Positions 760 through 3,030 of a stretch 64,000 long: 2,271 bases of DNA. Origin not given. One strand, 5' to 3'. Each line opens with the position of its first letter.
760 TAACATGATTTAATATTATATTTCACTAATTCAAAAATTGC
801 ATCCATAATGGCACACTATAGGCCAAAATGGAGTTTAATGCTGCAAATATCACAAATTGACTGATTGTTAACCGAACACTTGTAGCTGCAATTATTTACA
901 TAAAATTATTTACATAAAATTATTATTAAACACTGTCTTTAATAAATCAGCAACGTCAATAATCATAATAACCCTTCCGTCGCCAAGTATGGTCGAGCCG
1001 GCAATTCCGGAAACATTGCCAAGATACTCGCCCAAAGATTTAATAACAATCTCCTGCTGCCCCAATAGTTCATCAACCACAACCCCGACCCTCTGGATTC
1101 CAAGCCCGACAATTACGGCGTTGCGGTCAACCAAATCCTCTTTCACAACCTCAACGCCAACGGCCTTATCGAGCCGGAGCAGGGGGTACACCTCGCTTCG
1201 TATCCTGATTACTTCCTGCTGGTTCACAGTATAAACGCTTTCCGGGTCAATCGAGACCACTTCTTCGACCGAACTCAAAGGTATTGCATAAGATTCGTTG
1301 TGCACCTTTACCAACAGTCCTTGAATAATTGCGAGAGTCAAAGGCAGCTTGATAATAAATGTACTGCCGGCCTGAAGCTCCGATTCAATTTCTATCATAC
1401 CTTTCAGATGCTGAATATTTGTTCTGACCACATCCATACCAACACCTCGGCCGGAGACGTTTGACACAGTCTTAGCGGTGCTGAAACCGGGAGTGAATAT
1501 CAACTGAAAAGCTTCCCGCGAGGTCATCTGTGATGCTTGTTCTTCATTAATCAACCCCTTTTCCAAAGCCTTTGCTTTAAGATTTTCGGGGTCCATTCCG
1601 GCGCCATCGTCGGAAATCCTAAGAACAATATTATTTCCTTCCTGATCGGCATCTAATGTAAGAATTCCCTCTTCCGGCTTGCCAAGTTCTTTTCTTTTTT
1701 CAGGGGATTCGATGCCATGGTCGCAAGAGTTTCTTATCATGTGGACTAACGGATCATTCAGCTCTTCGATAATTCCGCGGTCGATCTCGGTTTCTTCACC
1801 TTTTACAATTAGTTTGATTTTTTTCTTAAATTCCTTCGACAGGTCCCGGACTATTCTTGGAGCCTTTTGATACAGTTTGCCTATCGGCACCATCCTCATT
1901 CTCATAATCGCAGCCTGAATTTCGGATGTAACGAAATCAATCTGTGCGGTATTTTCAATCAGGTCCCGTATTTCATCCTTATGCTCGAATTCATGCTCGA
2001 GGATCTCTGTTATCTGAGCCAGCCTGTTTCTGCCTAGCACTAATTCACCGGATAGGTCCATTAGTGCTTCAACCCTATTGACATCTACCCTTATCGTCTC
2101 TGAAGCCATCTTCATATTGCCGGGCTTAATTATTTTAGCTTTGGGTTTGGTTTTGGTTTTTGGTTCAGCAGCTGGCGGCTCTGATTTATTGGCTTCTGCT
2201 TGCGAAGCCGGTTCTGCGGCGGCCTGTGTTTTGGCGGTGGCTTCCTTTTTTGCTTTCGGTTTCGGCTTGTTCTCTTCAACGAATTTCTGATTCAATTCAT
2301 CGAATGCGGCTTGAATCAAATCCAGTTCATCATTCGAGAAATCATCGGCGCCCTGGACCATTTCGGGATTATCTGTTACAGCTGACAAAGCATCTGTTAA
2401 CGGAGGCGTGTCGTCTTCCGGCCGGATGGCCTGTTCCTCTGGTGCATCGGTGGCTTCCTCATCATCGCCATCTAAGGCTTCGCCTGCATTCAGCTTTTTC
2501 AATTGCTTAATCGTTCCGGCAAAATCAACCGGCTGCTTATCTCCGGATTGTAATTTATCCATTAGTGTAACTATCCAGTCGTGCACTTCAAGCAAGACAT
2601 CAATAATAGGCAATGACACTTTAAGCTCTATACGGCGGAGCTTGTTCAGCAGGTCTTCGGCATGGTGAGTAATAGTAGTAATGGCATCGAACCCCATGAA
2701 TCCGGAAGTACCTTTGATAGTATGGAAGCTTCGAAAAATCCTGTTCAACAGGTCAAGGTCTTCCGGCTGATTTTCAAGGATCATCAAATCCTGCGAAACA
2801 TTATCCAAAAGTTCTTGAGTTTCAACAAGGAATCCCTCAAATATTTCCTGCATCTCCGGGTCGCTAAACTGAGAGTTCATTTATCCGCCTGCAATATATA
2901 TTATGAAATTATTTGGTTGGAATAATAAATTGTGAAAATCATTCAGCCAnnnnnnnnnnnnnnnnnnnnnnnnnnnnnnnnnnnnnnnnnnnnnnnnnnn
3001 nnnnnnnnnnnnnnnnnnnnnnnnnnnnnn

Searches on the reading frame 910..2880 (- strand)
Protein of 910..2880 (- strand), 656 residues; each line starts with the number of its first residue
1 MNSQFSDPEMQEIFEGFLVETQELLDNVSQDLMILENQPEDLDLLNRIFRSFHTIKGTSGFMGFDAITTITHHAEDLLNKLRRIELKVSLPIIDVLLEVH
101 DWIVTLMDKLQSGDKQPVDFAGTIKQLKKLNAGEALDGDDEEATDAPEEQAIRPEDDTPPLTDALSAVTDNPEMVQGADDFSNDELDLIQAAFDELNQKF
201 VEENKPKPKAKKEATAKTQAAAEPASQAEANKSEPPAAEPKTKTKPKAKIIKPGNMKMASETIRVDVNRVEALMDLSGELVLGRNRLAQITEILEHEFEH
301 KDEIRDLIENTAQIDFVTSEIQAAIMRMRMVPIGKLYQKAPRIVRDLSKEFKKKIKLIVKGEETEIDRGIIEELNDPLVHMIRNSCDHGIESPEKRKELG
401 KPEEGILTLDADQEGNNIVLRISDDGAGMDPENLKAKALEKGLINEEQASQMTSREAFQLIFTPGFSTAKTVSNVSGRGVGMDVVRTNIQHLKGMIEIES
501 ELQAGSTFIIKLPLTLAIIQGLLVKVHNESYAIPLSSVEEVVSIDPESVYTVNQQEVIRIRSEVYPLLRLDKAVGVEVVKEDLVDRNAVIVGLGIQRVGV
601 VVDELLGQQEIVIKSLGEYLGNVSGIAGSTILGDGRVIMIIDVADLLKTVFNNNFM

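Call 3: search_protein_families(library=pfam, proteins=[window:910-2880:-], max_evalue=1)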
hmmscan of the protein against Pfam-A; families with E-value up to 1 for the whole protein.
window:910-2880:- (656 aa): 9 families
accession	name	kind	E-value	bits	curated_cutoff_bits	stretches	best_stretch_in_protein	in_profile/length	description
PF01584.24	CheW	-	2.9e-28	98.6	23.5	1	520-649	1-136/138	CheW-like domain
PF02518.31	HATPase_c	-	5.5e-18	65.9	26.4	1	376-515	4-110/111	Histidine kinase-, DNA gyrase B-, and HSP90-like ATPase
PF02895.20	H-kinase_dim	-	9e-17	61.7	23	1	260-328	1-68/68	Signal transducing histidine kinase, homodimeric domain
PF01627.28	Hpt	-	3.3e-13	50.1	24.6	1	13-95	2-73/84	Hpt domain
PF13589.12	HATPase_c_3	-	0.0016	18.9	25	1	378-455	7-72/137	Histidine kinase-, DNA gyrase B-, and HSP90-like ATPase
PF13581.12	HATPase_c_2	-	0.17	12.4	27.4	1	402-444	52-92/127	Histidine kinase-like ATPase domain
PF14370.11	Topo_C_assoc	-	0.18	12.1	25.1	1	294-340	7-53/70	C-terminal topoisomerase domain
PF14501.12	HATPase_c_5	-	0.39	11.1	22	0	378-501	6-91/102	GHKL domain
PF23770.1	Beta-prop_RIG_1st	-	0.41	9.6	27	1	117-272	284-431/517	RIG first beta-propeller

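Call 4: search_protein_families(library=ncbifam, proteins=[window:910-2880:-], max_evalue=1)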
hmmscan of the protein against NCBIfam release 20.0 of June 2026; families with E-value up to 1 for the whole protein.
window:910-2880:- (656 aa): 43 families (the best 25 are shown)
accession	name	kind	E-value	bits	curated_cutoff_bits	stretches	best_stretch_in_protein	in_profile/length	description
NF041336.1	CheA_Halo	equivalog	5.9e-130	434.9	950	2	163-645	195-665/666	chemotaxis protein CheA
NF007835.0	PRK10547.1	equivalog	4.2e-121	405.6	793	2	207-647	230-657/670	chemotaxis protein CheA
NF010411.0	PRK13837.1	equivalog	6.4e-09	34.4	647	1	458-549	624-708/828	two-component system VirA-like sensor kinase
NF046044.1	PnpS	equivalog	4.1e-08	32.7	400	1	474-513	351-390/390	two-component system histidine kinase PnpS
NF007688.0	PRK10364.1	equivalog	7.9e-08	31.5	479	1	456-515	398-452/460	two-component system sensor histidine kinase ZraS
NF008298.1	PRK11086.1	subfamily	8.6e-08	31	520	1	455-514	471-525/529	DcuS/MalK family sensor histidine kinase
NF047874.1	MASE3_PAS_HK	subfamily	4.9e-07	28.9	560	1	473-517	584-628/655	MASE3 domain-containing sensor histidine kinase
NF041210.1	his_kin_PieS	equivalog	5.9e-07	28.8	850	2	470-514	426-470/474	two component system sensor histidine kinase PieS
NF008468.0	PRK11360.1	equivalog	1.5e-06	26.9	646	1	456-514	555-608/616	two-component system sensor histidine kinase AtoS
NF041947.1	LuxQ_Vibrio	equivalog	3.5e-06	25.2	1200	1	456-518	637-700/843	quorum-sensing autoinducer 2 sensor kinase/phosphatase LuxQ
TIGR02966.1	phoR_proteo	equivalog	7.7e-06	25.2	334.2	2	474-511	295-332/333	phosphate regulon sensor histidine kinase PhoR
NF038297.2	hybrid_HK_HrmK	equivalog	8.1e-06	24.7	725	1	455-516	397-459/607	hybrid histidine kinase/response regulator HrmK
NF011874.0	PRK15347.1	equivalog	1.2e-05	23.5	852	1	458-515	561-615/921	two component system sensor kinase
TIGR02956.1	TMAO_torS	equivalog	1.4e-05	23.5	676.5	1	460-516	629-684/967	TMAO reductase system sensor histidine kinase/response regulator TorS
NF038348.1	T2SS_HK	subfamily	2e-05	23.2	450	1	457-514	519-573/574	histidine kinase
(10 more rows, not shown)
